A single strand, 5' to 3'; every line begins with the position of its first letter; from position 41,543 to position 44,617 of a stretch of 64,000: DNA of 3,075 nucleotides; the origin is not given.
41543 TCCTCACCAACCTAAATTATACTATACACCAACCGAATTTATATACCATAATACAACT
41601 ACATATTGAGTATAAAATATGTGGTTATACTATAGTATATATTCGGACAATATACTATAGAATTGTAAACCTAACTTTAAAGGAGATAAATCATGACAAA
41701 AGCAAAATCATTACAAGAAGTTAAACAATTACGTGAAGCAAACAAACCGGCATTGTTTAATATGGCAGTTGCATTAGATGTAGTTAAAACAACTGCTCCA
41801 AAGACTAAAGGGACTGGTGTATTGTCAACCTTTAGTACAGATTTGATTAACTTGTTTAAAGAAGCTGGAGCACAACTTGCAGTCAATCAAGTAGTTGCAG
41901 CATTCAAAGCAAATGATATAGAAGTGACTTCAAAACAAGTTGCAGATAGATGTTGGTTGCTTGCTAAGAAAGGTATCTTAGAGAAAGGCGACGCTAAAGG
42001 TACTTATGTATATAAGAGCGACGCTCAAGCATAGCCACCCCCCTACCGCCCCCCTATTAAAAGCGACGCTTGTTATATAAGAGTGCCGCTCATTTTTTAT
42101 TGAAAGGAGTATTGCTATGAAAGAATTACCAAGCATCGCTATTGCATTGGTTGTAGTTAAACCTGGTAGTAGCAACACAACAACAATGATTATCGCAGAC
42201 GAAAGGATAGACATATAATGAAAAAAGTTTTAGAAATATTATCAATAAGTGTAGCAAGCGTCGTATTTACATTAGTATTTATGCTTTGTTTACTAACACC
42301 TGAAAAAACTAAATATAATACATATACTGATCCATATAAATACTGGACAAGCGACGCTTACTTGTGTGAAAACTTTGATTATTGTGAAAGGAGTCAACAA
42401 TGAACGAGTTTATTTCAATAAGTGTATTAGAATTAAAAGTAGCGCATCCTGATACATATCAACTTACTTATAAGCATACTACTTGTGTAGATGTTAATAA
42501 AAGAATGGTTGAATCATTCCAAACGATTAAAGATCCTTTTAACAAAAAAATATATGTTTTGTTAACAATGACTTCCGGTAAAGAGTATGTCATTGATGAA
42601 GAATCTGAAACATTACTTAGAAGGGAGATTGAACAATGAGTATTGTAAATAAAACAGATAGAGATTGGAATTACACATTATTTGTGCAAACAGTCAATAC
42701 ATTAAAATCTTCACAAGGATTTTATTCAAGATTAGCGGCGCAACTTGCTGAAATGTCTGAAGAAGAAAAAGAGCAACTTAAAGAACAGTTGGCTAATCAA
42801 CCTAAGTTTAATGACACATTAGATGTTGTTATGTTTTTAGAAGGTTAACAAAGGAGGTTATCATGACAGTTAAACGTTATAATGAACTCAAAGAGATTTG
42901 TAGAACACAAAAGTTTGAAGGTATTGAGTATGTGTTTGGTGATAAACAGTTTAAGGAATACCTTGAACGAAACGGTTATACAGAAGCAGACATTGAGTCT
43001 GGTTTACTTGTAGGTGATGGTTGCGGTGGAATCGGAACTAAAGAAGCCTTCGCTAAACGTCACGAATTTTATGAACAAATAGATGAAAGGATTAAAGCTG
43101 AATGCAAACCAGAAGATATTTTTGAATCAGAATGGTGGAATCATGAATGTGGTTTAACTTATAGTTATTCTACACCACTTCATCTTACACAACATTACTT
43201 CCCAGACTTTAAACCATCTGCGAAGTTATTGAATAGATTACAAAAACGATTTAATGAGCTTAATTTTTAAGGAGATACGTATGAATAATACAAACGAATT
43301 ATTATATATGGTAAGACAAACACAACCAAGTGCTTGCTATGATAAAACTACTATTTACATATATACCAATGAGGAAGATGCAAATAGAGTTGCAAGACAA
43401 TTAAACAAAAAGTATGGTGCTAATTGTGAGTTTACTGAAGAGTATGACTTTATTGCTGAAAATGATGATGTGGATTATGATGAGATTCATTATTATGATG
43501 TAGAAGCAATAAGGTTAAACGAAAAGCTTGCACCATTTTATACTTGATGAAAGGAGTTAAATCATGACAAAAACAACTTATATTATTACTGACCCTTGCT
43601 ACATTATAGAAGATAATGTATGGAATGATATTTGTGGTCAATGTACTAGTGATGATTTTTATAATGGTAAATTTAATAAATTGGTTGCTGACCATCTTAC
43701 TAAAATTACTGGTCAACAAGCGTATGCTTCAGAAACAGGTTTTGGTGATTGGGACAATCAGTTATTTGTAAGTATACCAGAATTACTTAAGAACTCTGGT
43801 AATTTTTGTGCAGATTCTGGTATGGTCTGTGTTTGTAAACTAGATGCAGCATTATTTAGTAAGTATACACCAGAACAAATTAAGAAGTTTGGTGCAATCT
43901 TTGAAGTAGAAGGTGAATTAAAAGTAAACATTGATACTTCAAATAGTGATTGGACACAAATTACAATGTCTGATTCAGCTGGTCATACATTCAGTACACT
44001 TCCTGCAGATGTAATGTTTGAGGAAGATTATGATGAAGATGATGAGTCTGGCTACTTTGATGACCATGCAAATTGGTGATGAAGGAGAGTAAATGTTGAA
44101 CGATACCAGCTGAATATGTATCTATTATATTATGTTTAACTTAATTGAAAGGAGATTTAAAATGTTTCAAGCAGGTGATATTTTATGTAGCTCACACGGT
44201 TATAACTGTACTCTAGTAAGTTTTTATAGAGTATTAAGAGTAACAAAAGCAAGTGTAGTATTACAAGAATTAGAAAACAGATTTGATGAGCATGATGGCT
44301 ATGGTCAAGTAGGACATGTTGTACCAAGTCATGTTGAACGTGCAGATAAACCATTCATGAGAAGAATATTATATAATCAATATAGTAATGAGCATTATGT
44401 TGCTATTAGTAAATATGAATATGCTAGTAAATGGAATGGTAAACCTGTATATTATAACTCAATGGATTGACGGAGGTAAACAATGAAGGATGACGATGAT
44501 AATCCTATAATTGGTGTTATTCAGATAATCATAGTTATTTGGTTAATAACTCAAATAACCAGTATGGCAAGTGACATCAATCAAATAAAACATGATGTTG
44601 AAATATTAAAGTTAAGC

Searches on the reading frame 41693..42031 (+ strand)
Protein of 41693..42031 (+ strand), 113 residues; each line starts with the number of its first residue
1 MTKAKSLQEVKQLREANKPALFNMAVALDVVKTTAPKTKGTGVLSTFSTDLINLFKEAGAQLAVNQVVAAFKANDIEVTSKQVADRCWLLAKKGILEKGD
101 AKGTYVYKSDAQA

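Call 16: find_related_loci(query=window:41693-42031:+, collection=viral_contigs, flank=3000)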
Query window:41693-42031:+ (113 aa) in viral_contigs; peptide patterns used: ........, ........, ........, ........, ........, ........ (x = any residue, [..] = any of these).
12 stretches matched a pattern; 1 encode a relative of the query (tblastn E <= 1e-3); 1 distinct loci.
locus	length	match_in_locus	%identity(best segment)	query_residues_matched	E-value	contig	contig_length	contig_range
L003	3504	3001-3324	53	1-105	3e-33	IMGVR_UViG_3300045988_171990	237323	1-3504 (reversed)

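Call 19: find_homologous_proteins(query=window:41693-42031:+)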
Query window:41693-42031:+ (113 aa): 3 proteins with E <= 0.001 among 18 candidates.
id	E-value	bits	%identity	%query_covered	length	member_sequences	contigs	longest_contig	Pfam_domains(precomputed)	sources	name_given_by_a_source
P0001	4.1e-62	224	97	100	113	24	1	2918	-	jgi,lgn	jgi:hypothetical protein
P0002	5.6e-24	102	54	93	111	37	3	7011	-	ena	-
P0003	4.6e-21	93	55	93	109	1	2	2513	-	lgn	-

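Call 20: find_encoding_contigs(protein=P0001, flank=6000, max_places=10)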
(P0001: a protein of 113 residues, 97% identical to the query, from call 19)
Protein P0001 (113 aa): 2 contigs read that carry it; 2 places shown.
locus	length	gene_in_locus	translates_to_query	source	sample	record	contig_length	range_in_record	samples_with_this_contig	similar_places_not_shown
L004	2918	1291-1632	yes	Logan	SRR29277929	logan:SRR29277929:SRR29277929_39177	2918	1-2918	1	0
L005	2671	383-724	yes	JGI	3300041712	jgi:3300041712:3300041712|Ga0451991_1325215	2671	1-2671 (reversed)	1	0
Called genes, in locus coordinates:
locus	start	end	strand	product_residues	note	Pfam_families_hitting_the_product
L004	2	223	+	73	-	?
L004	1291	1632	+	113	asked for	-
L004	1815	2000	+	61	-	-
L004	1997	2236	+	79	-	-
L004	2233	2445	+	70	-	-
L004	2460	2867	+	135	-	PF24692:DUF7659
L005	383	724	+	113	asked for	-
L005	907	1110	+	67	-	-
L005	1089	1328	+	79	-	-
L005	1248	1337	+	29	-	-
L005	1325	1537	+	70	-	-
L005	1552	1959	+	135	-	PF24692:DUF7659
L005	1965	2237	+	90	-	-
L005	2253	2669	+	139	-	?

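Call 21: find_encoding_contigs(protein=P0002, flank=6000, max_places=10)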
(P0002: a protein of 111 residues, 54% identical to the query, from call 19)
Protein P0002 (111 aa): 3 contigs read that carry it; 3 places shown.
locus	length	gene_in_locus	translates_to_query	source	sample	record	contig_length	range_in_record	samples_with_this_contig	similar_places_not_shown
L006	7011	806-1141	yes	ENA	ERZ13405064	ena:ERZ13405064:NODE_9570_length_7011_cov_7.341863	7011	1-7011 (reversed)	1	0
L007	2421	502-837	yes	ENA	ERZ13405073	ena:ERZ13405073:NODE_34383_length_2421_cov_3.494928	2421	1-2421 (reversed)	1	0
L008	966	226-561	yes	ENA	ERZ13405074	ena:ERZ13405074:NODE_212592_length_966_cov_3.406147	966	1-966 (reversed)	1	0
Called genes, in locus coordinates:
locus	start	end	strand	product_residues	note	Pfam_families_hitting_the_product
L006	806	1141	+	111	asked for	-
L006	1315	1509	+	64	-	-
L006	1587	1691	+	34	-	-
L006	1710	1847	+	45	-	-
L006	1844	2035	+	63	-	-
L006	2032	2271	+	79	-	-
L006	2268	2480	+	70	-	-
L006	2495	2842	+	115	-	-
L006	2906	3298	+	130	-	-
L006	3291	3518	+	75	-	-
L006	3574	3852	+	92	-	-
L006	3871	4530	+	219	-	-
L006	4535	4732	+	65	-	-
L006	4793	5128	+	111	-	-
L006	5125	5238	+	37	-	-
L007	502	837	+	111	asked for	-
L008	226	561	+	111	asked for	-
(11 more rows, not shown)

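Call 22: find_encoding_contigs(protein=P0003, flank=6000, max_places=10)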
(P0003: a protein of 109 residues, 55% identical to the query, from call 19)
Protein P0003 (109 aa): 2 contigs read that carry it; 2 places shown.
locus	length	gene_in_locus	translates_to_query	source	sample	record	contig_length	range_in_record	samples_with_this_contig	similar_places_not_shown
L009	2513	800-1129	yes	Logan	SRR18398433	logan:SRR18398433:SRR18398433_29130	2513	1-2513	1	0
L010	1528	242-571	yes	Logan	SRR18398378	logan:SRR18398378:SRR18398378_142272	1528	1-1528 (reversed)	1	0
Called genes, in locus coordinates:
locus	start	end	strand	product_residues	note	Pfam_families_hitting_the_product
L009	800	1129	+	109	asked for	-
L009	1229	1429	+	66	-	-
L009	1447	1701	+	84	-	-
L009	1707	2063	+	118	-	-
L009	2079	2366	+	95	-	-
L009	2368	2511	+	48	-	?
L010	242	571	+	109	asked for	-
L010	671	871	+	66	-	-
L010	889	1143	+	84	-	-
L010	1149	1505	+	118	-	-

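Call 39: search_protein_families(library=phrogs, proteins=[window:41693-42031:+], max_evalue=0.01)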
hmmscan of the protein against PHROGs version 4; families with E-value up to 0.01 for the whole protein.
window:41693-42031:+ (113 aa): 0 families

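Call 40: search_protein_families(library=pfam, proteins=[window:41693-42031:+], max_evalue=0.01)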
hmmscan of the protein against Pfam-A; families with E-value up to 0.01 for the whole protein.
window:41693-42031:+ (113 aa): 0 families

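Call 53: search_solved_structures(query=window:41693-42031:+, max_evalue=10)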
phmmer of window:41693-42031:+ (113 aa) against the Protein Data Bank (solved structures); distinct sequences matched with E-value up to 10: 3.
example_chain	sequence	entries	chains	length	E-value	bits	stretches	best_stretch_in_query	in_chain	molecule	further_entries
6xbd_I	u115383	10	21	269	0.18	15.5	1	51-103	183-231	Phospholipid transport system ATP-binding protein MlaF | Organic solvent ABC transporter ATP-binding protein | Toluene tolerance protein Ttg2A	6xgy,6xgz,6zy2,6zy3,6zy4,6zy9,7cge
7cgn_B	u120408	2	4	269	0.18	15.5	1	51-103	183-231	Phospholipid ABC transporter ATP-binding protein MlaF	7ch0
5cwj_A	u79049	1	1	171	0.52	14.1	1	13-73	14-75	Designed helical repeat protein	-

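Call 62: search_protein_representatives(protein=window:41693-42031:+)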
Query: 113 residues. Proteins with E-value up to 0.001 (for the whole library): 25; up to 1e-10: 9; up to 1e-30: 0. The best 25 are listed.
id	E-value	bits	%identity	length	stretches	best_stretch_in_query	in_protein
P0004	3.7e-22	94.7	55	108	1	3-106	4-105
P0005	4.8e-20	88.0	44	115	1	2-106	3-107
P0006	2.8e-16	75.9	42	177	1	1-99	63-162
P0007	4.3e-16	75.3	43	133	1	5-111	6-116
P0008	1.1e-15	74.0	42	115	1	3-99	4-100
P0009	5.1e-14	68.6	40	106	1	7-106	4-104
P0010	3.3e-12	62.8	39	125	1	1-93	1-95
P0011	7.2e-12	61.7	38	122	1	5-92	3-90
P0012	8.4e-12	61.5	45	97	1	22-106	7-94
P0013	2.5e-10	56.8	41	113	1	1-105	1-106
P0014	3.1e-10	56.5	32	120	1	4-105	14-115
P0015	1.6e-09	54.3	37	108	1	17-106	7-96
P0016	7.4e-09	52.1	35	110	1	4-105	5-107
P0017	9.2e-09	51.8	40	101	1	21-110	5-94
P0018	1.0e-08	51.6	37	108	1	15-106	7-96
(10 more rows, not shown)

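Call 65: predict_structure(alignment_id=A4)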
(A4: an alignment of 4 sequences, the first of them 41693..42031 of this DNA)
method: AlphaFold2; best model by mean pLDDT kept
length: 113 residues; sequences in the alignment: 4
mean_pLDDT: 70.1   pTM: 0.52
mean pLDDT of the five models: 70.1, 69.1, 68.3, 68.3, 68.1
residues with pLDDT >= 90: 0; 70-90: 62; 50-70: 35; < 50: 16
segments of 3 or more residues with pLDDT < 50: 33-42
pLDDT, mean of each block of 10 residues (from residue 1): 55 56 55 46 62 84 86 80 87 86 80 45
secondary structure, 60 per line:
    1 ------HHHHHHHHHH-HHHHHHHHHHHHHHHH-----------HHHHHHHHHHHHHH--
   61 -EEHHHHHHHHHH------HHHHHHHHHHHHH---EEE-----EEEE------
elements in order: H7-16 H18-33 H45-58 H64-73 H80-92 E96-98 E104-107

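Call 68: find_related_loci(query=A7, collection=viral_contigs, flank=2500)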
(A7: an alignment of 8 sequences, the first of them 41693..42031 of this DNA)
Query A7 (113 aa) in viral_contigs; peptide patterns used: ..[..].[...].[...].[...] (x = any residue, [..] = any of these).
19 stretches matched a pattern; 1 encode a relative of the query (tblastn E <= 1e-3); 1 distinct loci.
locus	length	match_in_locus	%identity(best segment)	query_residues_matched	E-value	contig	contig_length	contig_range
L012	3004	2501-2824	53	1-105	3e-33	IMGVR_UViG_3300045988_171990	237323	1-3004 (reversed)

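Call 69: fold_search(model_id=the predicted structure, library=pdb)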
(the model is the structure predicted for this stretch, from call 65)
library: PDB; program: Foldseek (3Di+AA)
matches with E <= 10: 1077; with E <= 0.001: 0
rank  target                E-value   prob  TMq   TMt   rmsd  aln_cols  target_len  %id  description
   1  2mh2_MODEL_1_A        1.8e-02  1.00  0.47  0.78   1.9        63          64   14  Structural insights into the DNA recognition and protein interaction domains reveal fundamental homologous DNA (released 2014-04-16)
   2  4p5o_C                2.1e-02  1.00  0.46  0.18  12.8       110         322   14  Structure of an RBX1-UBC12~NEDD8-CUL1-DCN1 complex: a RING-E3-E2~ubiquitin-like protein-substrate intermediate trapped (released 2014-07-02)
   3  3rtr_A                2.5e-02  1.00  0.47  0.16  13.2       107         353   16  A RING E3-substrate complex poised for ubiquitin-like protein transfer: structural insights into cullin-RING ligases (released 2011-07-20)
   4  4b8x_A                2.6e-02  0.99  0.45  0.37  11.8       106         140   12  Near atomic resolution crystal structure of Sco5413, a MarR family transcriptional regulator from Streptomyces coelico (released 2012-10-17)
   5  2lnb_MODEL_1_A        3.8e-02  1.00  0.47  0.63   3.8        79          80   10  Solution NMR structure of N-terminal domain (6-74) of human ZBP1 protein, Northeast Structural Genomics Consor (released 2012-01-18)
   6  5nhk_B                4.1e-02  1.00  0.51  0.44   6.2        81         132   17  Structure of Ferric uptake regulator from francisella tularensis with Iron (released 2018-05-16)
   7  3o2p_E                4.1e-02  0.99  0.45  0.57  12.4       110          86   16  A Dual E3 Mechanism for Rub1 Ligation to Cdc53: Dcn1(P)-Cdc53(WHB) (released 2010-09-15)
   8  3rtr_C                4.1e-02  0.99  0.44  0.17  13.0       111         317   15  A RING E3-substrate complex poised for ubiquitin-like protein transfer: structural insights into cullin-RING ligases (released 2011-07-20)
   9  7wup_B                4.6e-02  0.92  0.38  0.12  13.8       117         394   16  The crystal structure of ApiI (released 2023-02-15)
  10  2o0y_C                5.2e-02  1.00  0.50  0.24   2.3        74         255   22  Crystal structure of putative transcriptional regulator RHA1_ro06953 (IclR-family) from Rhodococcus sp. (released 2006-12-26)
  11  4b8x_B                5.5e-02  0.99  0.49  0.40  11.5       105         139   10  Near atomic resolution crystal structure of Sco5413, a MarR family transcriptional regulator from Streptomyces coelico (released 2012-10-17)
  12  2l4m_MODEL_1_A        6.2e-02  0.99  0.43  0.67   6.4        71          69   11  Solution structure of the Zbeta domain of human DAI and its binding modes to B- and Z-DNA (released 2011-04-13)
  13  4p5o_A                6.2e-02  0.97  0.44  0.17  12.7       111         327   14  Structure of an RBX1-UBC12~NEDD8-CUL1-DCN1 complex: a RING-E3-E2~ubiquitin-like protein-substrate intermediate trapped (released 2014-07-02)
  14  3o6b_B                6.6e-02  1.00  0.48  0.72   2.3        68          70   19  A Dual E3 Mechanism for Rub1 Ligation to Cdc53: Dcn1(P)-Cdc53(WHB) low resolution (released 2010-09-15)
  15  8caf_E                7.1e-02  1.00  0.45  0.62   2.3        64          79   19  N8C_Fab3b in complex with NEDD8-CUL1(WHB) (released 2023-09-13)
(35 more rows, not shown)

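Call 75: find_encoding_contigs(protein=P0004, flank=2500, max_places=4)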
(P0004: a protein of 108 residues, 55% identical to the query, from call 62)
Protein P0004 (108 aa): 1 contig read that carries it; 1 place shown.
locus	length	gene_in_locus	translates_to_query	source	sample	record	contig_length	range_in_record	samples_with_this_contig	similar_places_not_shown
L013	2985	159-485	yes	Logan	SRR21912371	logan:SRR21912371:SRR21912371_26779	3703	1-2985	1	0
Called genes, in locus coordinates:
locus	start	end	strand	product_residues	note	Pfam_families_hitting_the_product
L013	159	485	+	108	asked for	-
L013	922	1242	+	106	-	-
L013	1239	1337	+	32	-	-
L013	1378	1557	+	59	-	-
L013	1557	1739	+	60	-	-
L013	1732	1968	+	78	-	-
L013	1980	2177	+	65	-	-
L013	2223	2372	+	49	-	-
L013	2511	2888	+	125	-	-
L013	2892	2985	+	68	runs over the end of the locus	-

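Call 76: find_encoding_contigs(protein=P0005, flank=2500, max_places=3)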
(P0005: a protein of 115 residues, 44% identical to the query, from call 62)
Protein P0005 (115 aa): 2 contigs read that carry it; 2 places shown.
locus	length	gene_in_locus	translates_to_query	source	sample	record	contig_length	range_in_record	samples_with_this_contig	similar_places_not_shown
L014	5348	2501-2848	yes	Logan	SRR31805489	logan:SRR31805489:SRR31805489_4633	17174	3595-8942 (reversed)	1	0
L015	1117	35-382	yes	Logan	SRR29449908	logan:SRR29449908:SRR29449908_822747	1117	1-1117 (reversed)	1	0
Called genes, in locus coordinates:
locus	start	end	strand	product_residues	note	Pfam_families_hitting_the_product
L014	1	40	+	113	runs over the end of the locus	-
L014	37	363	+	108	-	-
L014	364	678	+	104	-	-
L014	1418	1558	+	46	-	-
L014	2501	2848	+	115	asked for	-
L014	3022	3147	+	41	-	-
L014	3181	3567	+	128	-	-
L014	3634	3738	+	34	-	-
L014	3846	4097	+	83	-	-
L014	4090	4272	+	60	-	-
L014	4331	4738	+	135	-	PF24692:DUF7659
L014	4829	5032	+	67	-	-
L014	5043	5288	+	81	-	-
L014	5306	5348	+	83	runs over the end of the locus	-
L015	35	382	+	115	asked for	-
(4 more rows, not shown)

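Call 77: find_encoding_contigs(protein=P0008, flank=2500, max_places=3)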
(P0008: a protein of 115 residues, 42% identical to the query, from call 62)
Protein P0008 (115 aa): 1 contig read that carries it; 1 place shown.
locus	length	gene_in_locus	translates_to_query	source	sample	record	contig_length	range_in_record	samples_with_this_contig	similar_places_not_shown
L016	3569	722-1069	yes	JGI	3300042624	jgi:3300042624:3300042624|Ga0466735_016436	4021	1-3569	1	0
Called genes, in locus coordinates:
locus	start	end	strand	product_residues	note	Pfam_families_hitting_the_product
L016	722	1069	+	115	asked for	-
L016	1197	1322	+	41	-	-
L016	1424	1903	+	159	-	-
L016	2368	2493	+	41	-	-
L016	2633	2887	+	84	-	PF24024:DUF7336 (weak)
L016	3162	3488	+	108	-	-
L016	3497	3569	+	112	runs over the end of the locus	-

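Call 78: find_encoding_contigs(protein=P0009, flank=2500, max_places=3)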
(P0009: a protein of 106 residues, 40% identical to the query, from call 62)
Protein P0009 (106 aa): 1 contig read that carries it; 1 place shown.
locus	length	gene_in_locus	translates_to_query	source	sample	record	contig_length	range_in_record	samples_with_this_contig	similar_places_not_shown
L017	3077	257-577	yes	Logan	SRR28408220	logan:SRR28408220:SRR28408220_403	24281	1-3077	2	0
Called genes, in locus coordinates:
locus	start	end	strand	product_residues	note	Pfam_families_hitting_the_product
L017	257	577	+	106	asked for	-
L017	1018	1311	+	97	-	-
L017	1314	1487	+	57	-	-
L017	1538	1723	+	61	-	-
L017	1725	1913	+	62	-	-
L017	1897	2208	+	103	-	-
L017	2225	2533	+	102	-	-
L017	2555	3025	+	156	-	-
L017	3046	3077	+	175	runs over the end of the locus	-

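Call 84: find_encoding_contigs(protein=P0007, flank=2000, max_places=3)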
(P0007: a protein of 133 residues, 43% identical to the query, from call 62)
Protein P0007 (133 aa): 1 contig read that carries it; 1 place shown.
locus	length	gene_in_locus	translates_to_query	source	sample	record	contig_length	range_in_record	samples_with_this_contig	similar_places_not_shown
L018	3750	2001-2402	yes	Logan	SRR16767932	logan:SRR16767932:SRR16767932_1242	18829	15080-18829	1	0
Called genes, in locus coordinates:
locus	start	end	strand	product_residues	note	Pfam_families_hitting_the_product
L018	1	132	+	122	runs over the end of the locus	-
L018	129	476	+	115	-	-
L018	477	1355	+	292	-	-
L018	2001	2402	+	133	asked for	-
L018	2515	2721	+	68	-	-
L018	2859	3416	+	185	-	-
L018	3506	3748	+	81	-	?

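Call 85: find_encoding_contigs(protein=P0013, flank=2000, max_places=3)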
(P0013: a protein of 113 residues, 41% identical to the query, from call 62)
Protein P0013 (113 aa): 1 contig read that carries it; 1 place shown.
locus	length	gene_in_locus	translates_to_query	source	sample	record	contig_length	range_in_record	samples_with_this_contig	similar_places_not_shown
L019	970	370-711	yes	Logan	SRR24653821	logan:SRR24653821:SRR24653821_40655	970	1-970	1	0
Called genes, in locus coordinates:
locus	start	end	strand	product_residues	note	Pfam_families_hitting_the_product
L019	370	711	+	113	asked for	-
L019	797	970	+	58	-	?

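Call 86: find_encoding_contigs(protein=P0010, flank=2000, max_places=3)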
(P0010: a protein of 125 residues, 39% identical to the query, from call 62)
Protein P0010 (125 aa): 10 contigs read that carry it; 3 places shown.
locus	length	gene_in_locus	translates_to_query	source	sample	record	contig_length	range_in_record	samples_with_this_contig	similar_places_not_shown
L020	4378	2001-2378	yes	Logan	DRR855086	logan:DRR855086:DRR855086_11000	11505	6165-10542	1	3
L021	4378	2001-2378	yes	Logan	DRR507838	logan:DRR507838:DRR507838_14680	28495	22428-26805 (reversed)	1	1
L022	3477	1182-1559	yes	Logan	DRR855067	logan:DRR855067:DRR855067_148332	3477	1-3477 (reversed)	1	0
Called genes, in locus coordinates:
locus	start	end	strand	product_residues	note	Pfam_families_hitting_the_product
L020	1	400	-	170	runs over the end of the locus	-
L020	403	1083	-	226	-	-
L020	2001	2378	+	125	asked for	-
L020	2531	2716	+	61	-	-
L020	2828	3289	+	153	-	-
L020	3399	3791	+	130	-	-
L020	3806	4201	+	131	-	-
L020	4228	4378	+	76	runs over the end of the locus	-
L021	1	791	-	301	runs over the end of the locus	PF04545:Sigma70_r4, PF08281:Sigma70_r4_2 (faint)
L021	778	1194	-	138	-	-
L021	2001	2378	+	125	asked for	-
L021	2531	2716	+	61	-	-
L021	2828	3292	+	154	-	-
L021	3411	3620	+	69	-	-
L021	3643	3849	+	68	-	-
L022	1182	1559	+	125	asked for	-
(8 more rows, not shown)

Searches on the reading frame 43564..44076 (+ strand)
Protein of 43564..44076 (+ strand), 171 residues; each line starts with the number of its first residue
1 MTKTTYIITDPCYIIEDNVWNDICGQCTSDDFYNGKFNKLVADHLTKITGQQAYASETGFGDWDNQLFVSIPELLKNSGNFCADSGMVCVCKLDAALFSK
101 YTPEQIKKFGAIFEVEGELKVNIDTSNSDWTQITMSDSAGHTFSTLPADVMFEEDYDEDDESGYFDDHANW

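Call 39: search_protein_families(library=phrogs, proteins=[window:43564-44076:+], max_evalue=0.01)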
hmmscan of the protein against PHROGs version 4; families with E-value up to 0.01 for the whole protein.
window:43564-44076:+ (171 aa): 1 family
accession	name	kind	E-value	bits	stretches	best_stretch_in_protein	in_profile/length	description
phrog_20074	-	unknown function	0.00012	23.4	1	3-106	6-91/140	-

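Call 40: search_protein_families(library=pfam, proteins=[window:43564-44076:+], max_evalue=0.01)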
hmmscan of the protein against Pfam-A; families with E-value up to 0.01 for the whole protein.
window:43564-44076:+ (171 aa): 0 families

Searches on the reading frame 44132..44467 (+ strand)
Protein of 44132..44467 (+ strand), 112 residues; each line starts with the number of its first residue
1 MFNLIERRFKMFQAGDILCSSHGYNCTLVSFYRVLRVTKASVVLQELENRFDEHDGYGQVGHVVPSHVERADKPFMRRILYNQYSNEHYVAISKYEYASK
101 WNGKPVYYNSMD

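Call 39: search_protein_families(library=phrogs, proteins=[window:44132-44467:+], max_evalue=0.01)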
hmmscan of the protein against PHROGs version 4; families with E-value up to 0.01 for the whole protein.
window:44132-44467:+ (112 aa): 1 family
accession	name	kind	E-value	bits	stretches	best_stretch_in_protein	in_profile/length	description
phrog_37844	-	unknown function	5.1e-11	44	1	10-112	101-202/202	-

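Call 40: search_protein_families(library=pfam, proteins=[window:44132-44467:+], max_evalue=0.01)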
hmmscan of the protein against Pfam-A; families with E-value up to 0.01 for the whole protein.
window:44132-44467:+ (112 aa): 0 families
